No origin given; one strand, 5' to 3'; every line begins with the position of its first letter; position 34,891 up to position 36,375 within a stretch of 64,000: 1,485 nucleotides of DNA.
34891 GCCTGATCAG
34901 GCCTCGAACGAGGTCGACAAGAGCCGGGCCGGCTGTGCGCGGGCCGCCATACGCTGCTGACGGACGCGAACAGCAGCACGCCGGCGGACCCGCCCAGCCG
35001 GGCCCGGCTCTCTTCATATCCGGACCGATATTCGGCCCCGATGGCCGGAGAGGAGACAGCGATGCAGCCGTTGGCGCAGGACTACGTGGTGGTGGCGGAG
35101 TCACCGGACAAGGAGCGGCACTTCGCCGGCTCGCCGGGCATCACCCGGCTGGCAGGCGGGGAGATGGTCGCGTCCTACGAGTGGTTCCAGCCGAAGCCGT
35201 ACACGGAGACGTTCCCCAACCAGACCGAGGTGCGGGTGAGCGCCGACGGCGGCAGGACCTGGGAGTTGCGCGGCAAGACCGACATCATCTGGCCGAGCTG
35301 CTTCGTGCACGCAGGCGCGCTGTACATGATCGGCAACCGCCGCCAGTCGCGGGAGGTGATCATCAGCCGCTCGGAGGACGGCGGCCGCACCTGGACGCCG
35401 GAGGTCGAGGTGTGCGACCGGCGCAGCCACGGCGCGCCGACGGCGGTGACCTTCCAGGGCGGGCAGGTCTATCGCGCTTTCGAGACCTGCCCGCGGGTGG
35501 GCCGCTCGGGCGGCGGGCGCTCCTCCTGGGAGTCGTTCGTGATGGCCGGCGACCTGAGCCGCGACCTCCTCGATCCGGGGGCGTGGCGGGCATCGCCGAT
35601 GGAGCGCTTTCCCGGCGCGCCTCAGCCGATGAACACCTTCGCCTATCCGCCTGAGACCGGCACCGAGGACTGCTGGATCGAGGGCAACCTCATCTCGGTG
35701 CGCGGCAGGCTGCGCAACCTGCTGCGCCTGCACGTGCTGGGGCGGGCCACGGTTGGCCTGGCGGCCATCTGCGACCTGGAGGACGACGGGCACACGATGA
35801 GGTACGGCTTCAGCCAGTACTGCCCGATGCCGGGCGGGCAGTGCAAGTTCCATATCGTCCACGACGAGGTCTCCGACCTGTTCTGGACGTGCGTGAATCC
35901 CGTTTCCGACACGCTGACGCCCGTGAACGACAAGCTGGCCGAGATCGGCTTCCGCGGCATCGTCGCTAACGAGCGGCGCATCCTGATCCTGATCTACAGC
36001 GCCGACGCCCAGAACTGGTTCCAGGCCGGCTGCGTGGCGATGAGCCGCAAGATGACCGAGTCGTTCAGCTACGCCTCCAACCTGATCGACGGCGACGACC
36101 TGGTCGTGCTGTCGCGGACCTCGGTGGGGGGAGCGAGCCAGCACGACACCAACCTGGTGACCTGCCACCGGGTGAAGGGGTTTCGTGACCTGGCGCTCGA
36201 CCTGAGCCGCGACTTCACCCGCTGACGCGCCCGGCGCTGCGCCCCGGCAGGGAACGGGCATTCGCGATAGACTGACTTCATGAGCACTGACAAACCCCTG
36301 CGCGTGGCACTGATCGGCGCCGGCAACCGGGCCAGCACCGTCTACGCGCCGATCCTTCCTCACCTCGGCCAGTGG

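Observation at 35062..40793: Twice-occurring pairing of an uncharacterised BNR propeller with a ~1100-aa toroid-type enzyme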

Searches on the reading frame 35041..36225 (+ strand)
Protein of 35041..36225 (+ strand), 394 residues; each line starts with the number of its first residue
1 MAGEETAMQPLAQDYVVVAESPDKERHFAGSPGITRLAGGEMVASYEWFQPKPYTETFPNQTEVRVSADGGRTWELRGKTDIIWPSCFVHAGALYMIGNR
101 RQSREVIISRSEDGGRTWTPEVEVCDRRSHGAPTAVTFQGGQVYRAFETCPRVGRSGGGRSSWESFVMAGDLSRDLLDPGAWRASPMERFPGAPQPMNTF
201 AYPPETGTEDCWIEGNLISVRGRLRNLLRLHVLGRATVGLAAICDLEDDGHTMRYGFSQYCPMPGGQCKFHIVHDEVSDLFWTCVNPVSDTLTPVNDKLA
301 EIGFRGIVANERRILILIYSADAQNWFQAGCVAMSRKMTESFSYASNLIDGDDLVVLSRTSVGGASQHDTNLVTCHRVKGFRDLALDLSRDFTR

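Call 3: search_protein_families(library=pfam, proteins=[window:35041-36225:+], max_evalue=0.01)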
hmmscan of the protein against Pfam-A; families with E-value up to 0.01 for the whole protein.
window:35041-36225:+ (394 aa): 2 families
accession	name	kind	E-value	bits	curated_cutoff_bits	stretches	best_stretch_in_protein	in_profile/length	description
PF13088.12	BNR_2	-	1.3e-08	35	31.4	1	63-146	139-226/277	BNR repeat-like domain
PF02012.26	BNR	-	6.2e-05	22.8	27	0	66-76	2-12/12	BNR/Asp-box repeat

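Call 4: search_protein_families(library=ncbifam, proteins=[window:35041-36225:+], max_evalue=0.01)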
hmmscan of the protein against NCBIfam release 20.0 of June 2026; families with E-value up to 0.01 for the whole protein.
window:35041-36225:+ (394 aa): 0 families

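Call 15: search_solved_structures(query=window:35041-36225:+, max_evalue=1, show_alignments=2)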
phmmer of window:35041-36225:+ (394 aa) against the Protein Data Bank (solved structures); distinct sequences matched with E-value up to 1: 9.
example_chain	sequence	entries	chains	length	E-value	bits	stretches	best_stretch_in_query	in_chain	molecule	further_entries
4q6k_A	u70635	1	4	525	0.0086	18.2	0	102-127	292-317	BNR/Asp-box repeat protein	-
4j9t_A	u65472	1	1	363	0.013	17.6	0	31-75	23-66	designed unnatural amino acid dependent metalloprotein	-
5ojr_A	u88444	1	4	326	0.06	15.4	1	108-166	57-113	Ycf48-like protein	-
5ojp_A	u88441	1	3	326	0.061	15.4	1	109-165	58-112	Ycf48-like protein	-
2xbg_A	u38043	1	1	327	0.061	15.4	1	108-166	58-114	YCF48-LIKE PROTEIN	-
5oj5_A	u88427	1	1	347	0.065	15.3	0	109-166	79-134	Ycf48-like protein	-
7lbu_A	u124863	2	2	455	0.15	14.1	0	19-75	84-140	Exo-alpha-sialidase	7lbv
1eur_A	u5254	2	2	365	0.17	14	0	32-75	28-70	SIALIDASE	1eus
1eut_A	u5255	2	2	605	0.75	11.8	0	32-75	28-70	SIALIDASE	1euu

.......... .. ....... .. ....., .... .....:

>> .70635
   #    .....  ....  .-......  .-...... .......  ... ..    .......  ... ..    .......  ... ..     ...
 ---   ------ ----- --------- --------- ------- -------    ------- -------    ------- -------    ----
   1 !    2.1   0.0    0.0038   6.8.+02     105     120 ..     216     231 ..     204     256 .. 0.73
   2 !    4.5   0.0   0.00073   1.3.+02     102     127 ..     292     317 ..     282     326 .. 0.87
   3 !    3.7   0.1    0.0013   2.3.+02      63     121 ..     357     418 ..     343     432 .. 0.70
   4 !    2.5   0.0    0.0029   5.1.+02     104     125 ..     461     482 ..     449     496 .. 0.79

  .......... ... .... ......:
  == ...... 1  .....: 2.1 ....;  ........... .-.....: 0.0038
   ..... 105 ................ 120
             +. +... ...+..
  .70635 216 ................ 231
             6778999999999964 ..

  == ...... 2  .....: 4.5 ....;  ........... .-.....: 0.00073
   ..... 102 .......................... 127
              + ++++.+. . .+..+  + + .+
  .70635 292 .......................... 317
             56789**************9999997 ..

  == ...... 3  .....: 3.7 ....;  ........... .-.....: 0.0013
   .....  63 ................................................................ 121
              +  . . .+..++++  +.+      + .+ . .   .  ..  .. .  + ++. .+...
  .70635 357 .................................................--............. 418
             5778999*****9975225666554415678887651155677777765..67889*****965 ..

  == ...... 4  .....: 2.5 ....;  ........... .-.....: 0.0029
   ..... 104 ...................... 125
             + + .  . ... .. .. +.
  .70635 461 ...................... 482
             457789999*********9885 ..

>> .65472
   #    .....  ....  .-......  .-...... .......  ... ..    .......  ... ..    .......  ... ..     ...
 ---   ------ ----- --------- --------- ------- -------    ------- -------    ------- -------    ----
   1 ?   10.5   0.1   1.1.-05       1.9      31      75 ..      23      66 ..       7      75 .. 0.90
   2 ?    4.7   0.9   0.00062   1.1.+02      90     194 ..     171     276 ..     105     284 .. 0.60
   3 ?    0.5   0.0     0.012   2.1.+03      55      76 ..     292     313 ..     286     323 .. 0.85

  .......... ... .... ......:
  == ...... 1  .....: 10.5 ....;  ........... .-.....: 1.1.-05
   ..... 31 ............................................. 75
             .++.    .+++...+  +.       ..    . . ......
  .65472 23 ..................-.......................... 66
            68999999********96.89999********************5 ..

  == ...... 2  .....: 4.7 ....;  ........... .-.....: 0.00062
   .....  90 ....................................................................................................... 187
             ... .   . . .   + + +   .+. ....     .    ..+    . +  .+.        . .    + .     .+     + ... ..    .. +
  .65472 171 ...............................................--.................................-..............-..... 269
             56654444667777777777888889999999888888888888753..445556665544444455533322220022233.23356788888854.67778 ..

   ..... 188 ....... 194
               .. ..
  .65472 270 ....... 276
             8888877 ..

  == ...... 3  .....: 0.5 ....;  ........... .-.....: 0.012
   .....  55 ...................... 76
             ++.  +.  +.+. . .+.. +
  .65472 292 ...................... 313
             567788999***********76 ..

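Call 16: find_homologous_proteins(query=window:35041-36225:+)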
Query window:35041-36225:+ (394 aa): 308 proteins with E <= 0.001 among 8000 candidates; the best 120 are listed.
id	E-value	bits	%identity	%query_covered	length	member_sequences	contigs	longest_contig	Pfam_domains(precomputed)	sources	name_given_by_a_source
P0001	5.9e-246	834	90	98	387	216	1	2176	PF13088.13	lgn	-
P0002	3.2e-225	766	82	98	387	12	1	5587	PF13088.13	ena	-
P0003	2.5e-221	753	97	84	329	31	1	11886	PF13088.13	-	-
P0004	6.7e-206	702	77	98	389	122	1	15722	PF13088.13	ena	-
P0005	7.0e-202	689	75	98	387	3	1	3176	-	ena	-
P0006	5.0e-199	679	75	98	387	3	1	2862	PF13088.13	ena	-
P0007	9.2e-191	652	72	98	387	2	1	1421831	PF13088.13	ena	-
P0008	5.3e-186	636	79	86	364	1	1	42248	PF13088.13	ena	-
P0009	8.4e-183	626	69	98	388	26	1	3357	PF13088.13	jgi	-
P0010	4.5e-182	624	68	98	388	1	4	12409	-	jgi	-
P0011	1.6e-179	615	71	98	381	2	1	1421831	PF13088.13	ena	-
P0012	1.6e-177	609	70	98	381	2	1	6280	PF13088.13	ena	-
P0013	3.7e-174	597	67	98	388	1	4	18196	PF13088.13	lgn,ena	-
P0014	1.2e-161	556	78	76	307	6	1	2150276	-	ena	-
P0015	1.8e-146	506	76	71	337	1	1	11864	-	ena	-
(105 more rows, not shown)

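Call 24: find_related_loci(query=A1, collection=genome_contigs, flank=10000)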
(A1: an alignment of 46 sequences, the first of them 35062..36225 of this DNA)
Query A1 (387 aa) in genome_contigs; peptide patterns used: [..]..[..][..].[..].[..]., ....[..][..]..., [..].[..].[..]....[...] (x = any residue, [..] = any of these).
356 stretches matched a pattern; 300 encode a relative of the query (tblastn E <= 1e-3); the best 80 are kept; 80 distinct loci.
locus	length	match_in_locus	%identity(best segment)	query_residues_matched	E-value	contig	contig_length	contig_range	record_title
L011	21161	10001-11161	97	1-387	0e+0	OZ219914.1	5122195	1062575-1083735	MAG: Spirochaetia bacterium isolate 65460407-d738-4661-97af-02a88c6845d9 genome assembly, chromosome: 2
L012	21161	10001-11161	97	1-387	0e+0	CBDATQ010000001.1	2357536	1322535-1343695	MAG: Spirochaetia bacterium isolate a15d9f8d-dc76-4eb1-89a5-0bc88780a661 genome assembly, contig: contig_1, whole genome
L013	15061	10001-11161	96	1-387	0e+0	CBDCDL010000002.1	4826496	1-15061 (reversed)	MAG: Spirochaetia bacterium isolate 978a6f5d-7542-411a-95a3-dd801879e222 genome assembly, contig: contig_2, whole genome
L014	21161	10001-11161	96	1-387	0e+0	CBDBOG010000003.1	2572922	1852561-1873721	MAG: Spirochaetia bacterium isolate 40739a5d-4c61-4e6f-ad63-b7fc718ca5ff genome assembly, contig: contig_3, whole genome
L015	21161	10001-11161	96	1-387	0e+0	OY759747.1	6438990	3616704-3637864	MAG: Spirochaetia bacterium isolate 029c9a96-c795-42b2-9c0d-59f5314b817a genome assembly, chromosome: 1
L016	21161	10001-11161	95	1-387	0e+0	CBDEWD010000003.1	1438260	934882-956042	MAG: Spirochaetia bacterium isolate c5f6e9bc-bcaa-411e-bf86-d1d97e606e4d genome assembly, contig: contig_3, whole genome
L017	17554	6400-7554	95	3-387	0e+0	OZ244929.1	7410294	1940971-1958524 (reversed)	MAG: Spirochaetia bacterium isolate 8068e3ae-2514-4771-9ed6-15a7f5772894 genome assembly, chromosome: 1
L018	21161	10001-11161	94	1-387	0e+0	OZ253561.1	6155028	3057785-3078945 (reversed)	MAG: Spirochaetia bacterium isolate ba2874e9-b452-4f5e-a21f-6ab892bda592 genome assembly, chromosome: 1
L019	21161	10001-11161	91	1-387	0e+0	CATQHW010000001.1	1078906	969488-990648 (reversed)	MAG: uncultured Spirochaetia bacterium isolate 66362a33-eddf-4579-992a-93dc3fc4ae3b genome assembly, contig: contig_1, w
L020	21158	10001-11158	91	1-386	0e+0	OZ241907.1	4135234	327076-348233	MAG: Spirochaetia bacterium isolate a6813188-a84a-44bb-94ea-091c6532f8ec genome assembly, chromosome: 1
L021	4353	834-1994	82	1-387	0e+0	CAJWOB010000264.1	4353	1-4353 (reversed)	MAG TPA_asm: uncultured Spirochaetaceae bacterium isolate ERR599156_bin.137_MetaBAT_v2.12.1_MAG genome assembly, contig:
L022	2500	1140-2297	78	1-386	0e+0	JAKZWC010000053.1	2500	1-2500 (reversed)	MAG: Spirochaetales bacterium isolate Langseth_MAG_00127 Langseth_MAG_00127_000000000053, whole genome shotgun sequence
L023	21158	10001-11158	76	1-386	0e+0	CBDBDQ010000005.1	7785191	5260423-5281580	MAG: Spirochaetia bacterium isolate f652f7ba-8847-4161-9e61-b7674eda2487 genome assembly, contig: contig_5, whole genome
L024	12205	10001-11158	69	1-385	0e+0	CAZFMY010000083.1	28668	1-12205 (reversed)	MAG TPA_asm: uncultured Gemmatimonadaceae bacterium isolate SRP077602_co9_658 genome assembly, contig: NODE_1678_length_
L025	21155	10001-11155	56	4-387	3e-139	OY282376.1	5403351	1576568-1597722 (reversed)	MAG: Caldilineaceae bacterium genome assembly, chromosome: 1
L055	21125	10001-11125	54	4-381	1e-128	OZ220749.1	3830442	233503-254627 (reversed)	MAG: bacterium isolate 072a604d-d951-4d4f-bb27-b5f30d89a258 genome assembly, chromosome: 1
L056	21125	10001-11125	54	4-381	1e-128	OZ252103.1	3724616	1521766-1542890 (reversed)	MAG: bacterium isolate 8b9b2d7a-c40d-4f90-8ad6-3455a0001c0c genome assembly, chromosome: 1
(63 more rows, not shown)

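Call 30: search_protein_families(library=pfam, proteins=[L025:3721-5403:+, L025:7770-8789:+, L025:11205-12275:+, L025:12370-13962:+, L025:13925-14725:+, L025:16785-18482:+, L025:18624-19565:+, L025:19489-20529:+, L055:12415-16977:-, L056:8032-10680:+], max_evalue=0.001)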
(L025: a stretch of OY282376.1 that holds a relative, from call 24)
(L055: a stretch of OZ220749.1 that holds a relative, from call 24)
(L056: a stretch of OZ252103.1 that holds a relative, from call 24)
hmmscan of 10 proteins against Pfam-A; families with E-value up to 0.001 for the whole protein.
L025:3721-5403:+ (560 aa): 1 family
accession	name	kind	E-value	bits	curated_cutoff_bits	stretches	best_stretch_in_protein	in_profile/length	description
PF00496.27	SBP_bac_5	-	1.2e-54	186.3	32.4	1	94-427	1-319/368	Bacterial extracellular solute-binding proteins, family 5 Middle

L025:7770-8789:+ (339 aa): 5 families
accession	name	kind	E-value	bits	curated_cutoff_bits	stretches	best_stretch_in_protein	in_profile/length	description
PF00005.33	ABC_tran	-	3.6e-29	102.6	25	1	24-183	1-137/137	ABC transporter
PF08352.17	oligo_HPY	-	2.9e-17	63.2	27.1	1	234-299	1-65/65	Oligopeptide/dipeptide transporter, C-terminal region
PF13304.12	AAA_21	-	1.1e-05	26.2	27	1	151-218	234-303/304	AAA domain, putative AbiEii toxin, Type IV TA system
PF02463.25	SMC_N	-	0.00032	20.7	40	1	36-218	26-204/220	RecF/RecN/SMC N terminal domain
PF13401.12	AAA_22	-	0.00092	20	27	0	36-209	7-119/130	AAA domain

L025:11205-12275:+ (356 aa): 1 family
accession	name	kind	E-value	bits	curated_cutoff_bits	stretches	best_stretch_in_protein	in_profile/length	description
PF00296.26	Bac_luciferase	-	1.2e-41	143.6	27.9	1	1-322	1-311/314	Luciferase-like monooxygenase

L025:12370-13962:+ (530 aa): 3 families
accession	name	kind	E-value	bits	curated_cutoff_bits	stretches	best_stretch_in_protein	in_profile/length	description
PF02775.26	TPP_enzyme_C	-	2.1e-41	141.7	21.9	1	378-521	7-151/151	Thiamine pyrophosphate enzyme, C-terminal TPP binding domain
PF02776.23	TPP_enzyme_N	-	4e-34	117.4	26.8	1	4-109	1-106/119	Thiamine pyrophosphate enzyme, N-terminal TPP binding domain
PF00205.28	TPP_enzyme_M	-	4.1e-27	95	30.4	1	188-312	1-136/137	Thiamine pyrophosphate enzyme, central domain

L025:13925-14725:+ (266 aa): 1 family
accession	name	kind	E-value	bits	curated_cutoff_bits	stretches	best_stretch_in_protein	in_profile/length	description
PF03328.21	HpcH_HpaI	-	1.3e-12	47.9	25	1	91-261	65-210/221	HpcH/HpaI aldolase/citrate lyase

L025:16785-18482:+ (565 aa): 1 family
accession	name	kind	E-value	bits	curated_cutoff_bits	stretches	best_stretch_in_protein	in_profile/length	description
PF00496.27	SBP_bac_5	-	1.2e-86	291.6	32.4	1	101-479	3-365/368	Bacterial extracellular solute-binding proteins, family 5 Middle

L025:18624-19565:+ (313 aa): 2 families
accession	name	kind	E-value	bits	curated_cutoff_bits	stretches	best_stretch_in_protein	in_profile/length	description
PF00528.27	BPD_transp_1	-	2.6e-37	128.8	26.4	1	117-308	1-183/184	Binding-protein-dependent transport system inner membrane component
PF19300.4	BPD_transp_1_N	-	1.2e-08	35.5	23.8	1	1-105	1-113/114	Binding-prot-dependent transport system membrane comp, N-term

L025:19489-20529:+ (346 aa): 2 families
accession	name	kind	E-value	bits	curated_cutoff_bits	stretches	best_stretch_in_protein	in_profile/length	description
PF00528.27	BPD_transp_1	-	7.3e-29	101.2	26.4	1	164-344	1-180/184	Binding-protein-dependent transport system inner membrane component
PF12911.12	OppC_N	-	8.5e-13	48.4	23.9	1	72-117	2-47/53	N-terminal TM domain of oligopeptide transport permease C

L055:12415-16977:- (1520 aa): 3 families
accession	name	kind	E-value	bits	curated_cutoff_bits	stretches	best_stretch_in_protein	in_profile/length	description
PF02687.27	FtsX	-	1.9e-14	54.2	25.5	1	1233-1343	6-118/120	FtsX-like permease C-terminal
PF04389.22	Peptidase_M28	-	2.7e-10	40.7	21.3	1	258-326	1-65/193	Peptidase family M28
PF12704.14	MacB_PCD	-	3.3e-07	31.2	27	1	932-1111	1-157/207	MacB-like periplasmic core domain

L056:8032-10680:+ (882 aa): 0 families

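Call 31: predict_structure(alignment_id=A1)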
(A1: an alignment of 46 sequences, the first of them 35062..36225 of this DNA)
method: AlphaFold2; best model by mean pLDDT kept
length: 387 residues; sequences in the alignment: 46
mean_pLDDT: 91.6   pTM: 0.92
mean pLDDT of the five models: 91.6, 91.4, 90.9, 91.0, 90.2
residues with pLDDT >= 90: 291; 70-90: 76; 50-70: 17; < 50: 3
segments of 3 or more residues with pLDDT < 50: 149-151
pLDDT, mean of each block of 10 residues (from residue 1): 95 92 95 96 90 95 97 96 98 96 98 97 94 98 71 87 98 98 85 60 89 96 83 95 97 93 95 96 79 83 86 96 95 93 98 88 94 97 82
secondary structure, 60 per line:
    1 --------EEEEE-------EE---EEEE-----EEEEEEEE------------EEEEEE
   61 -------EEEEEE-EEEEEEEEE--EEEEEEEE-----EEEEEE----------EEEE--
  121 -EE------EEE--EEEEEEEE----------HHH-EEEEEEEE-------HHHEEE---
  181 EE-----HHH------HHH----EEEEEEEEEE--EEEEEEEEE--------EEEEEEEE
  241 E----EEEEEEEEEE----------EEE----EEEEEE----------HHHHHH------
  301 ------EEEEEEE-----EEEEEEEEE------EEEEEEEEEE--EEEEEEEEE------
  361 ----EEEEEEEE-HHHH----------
elements in order: E9-13 E26-29 E35-42 E55-60 E68-73 E75-83 E86-93 E99-104 E115-118 E130-132 E135-142 E157-164 E175-177 E204-213 E216-224 E233-241 E246-255 E266-268 E273-278 H289-294 E307-313 E319-327 E334-343 E346-354 E365-372 H374-377

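Call 34: fold_search(model_id=the predicted structure, library=pdb)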
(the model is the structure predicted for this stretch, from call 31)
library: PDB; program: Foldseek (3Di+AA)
matches with E <= 10: 1312; with E <= 0.001: 671
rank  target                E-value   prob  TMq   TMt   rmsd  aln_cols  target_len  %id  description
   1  3a71                  2.0e-12  1.00  0.56  0.60   7.0       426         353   13  High resolution structure of Penicillium chrysogenum alpha-L-arabinanase (released 2010-09-15)
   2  8t1z                  3.2e-12  1.00  0.61  0.48   5.3       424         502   17  Crystal Structure of Porphyromonas gingivalis Sialidase (PG_0352) Bound to Neu5Ac (NANA) (released 2023-10-04)
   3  8t26                  1.2e-11  1.00  0.58  0.46   5.8       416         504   17  Crystal Structure of Porphyromonas gingivalis Sialidase (PG_0352) D219A mutant bound to 3'-Sialyllactose (only Neu5Ac vi (released 2023-10-04)
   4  8t1y                  1.6e-11  1.00  0.60  0.49   5.5       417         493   17  Crystal Structure of Porphyromonas gingivalis Sialidase (PG_0352) Bound to Neu5Ac2en (DANA) (released 2023-10-04)
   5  7lbu                  1.7e-11  1.00  0.63  0.64   5.2       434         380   16  Crystal structure of the Propionibacterium acnes surface sialidase (released 2021-12-08)
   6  8gn6_B                1.8e-11  1.00  0.61  0.49   5.5       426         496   17  Crystallization of Sialidase from Porphyromonas gingivalis (released 2023-04-19)
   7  8feb                  2.7e-11  1.00  0.60  0.48   5.3       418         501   16  Crystal Structure of Porphyromonas gingivalis Sialidase (PG_0352) (released 2023-10-04)
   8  1ms8_A                3.3e-11  1.00  0.40  0.28  11.1       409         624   15  Triclinic form of Trypanosoma cruzi trans-sialidase, in complex with 3-deoxy-2,3-dehydro-N-acetylneuraminic acid (DANA (released 2003-03-25)
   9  8gn6_A                4.1e-11  1.00  0.61  0.50   5.7       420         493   16  Crystallization of Sialidase from Porphyromonas gingivalis (released 2023-04-19)
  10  8gn6_C                4.3e-11  1.00  0.60  0.48   5.7       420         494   17  Crystallization of Sialidase from Porphyromonas gingivalis (released 2023-04-19)
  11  1ms5_B                4.6e-11  1.00  0.39  0.27  11.9       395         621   16  Triclinic form of Trypanosoma cruzi trans-sialidase, soaked with N-acetylneuraminyl-a-2,3-thio-galactoside (NA-S-Gal) (released 2003-03-25)
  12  1n1s                  4.8e-11  1.00  0.42  0.29  11.0       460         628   16  Trypanosoma rangeli sialidase (released 2003-01-07)
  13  8t24                  5.3e-11  1.00  0.60  0.48   5.1       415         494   17  Crystal Structure of Porphyromonas gingivalis Sialidase (PG_0352)- Fructose bound in CBM (released 2023-10-04)
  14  1ms5_A                5.6e-11  1.00  0.38  0.27  11.3       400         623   15  Triclinic form of Trypanosoma cruzi trans-sialidase, soaked with N-acetylneuraminyl-a-2,3-thio-galactoside (NA-S-Gal) (released 2003-03-25)
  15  5hx0_A                7.7e-11  1.00  0.58  0.62   6.3       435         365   14  Crystal structure of unknown function protein Dfer_1899 fromDyadobacter fermentans DSM 18053 (released 2016-02-17)
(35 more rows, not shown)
